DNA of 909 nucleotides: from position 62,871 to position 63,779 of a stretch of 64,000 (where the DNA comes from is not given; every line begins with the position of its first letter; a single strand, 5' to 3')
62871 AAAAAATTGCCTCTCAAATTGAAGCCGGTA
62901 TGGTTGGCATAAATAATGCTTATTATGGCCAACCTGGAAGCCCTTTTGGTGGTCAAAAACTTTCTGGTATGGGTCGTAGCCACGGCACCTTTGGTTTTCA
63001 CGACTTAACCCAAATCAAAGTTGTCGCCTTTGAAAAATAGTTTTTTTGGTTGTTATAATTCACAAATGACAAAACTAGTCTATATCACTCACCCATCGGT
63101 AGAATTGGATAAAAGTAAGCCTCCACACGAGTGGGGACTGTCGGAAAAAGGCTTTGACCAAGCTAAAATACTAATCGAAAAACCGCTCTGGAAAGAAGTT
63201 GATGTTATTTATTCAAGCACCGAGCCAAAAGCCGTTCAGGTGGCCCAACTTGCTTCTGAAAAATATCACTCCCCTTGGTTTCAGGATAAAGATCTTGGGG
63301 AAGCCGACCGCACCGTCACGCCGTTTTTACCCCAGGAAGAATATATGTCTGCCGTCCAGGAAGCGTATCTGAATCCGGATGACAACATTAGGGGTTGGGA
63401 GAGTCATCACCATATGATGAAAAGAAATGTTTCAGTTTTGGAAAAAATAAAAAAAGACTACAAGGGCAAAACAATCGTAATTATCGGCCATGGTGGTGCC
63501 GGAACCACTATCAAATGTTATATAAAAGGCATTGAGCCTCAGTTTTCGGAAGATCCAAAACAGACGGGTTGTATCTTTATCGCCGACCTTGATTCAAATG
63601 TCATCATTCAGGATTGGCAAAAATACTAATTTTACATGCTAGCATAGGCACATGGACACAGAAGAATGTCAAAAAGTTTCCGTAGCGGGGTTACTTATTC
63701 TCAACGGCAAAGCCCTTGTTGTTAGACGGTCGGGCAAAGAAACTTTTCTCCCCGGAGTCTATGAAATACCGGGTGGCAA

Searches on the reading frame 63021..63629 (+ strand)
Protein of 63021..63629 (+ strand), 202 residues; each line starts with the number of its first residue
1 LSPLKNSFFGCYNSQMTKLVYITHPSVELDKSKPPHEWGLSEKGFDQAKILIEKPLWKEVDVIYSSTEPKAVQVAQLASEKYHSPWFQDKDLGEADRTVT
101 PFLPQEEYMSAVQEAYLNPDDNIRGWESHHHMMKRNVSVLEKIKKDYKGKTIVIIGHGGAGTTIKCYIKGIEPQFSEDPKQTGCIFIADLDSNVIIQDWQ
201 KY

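Call 73: search_protein_families(library=pfam, proteins=[window:63021-63629:+], max_evalue=0.01)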
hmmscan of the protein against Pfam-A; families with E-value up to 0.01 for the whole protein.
window:63021-63629:+ (202 aa): 1 family
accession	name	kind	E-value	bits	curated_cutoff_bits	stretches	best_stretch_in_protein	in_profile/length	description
PF00300.27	His_Phos_1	-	5.6e-17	62.5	21.7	1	38-181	23-171/194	Histidine phosphatase superfamily (branch 1)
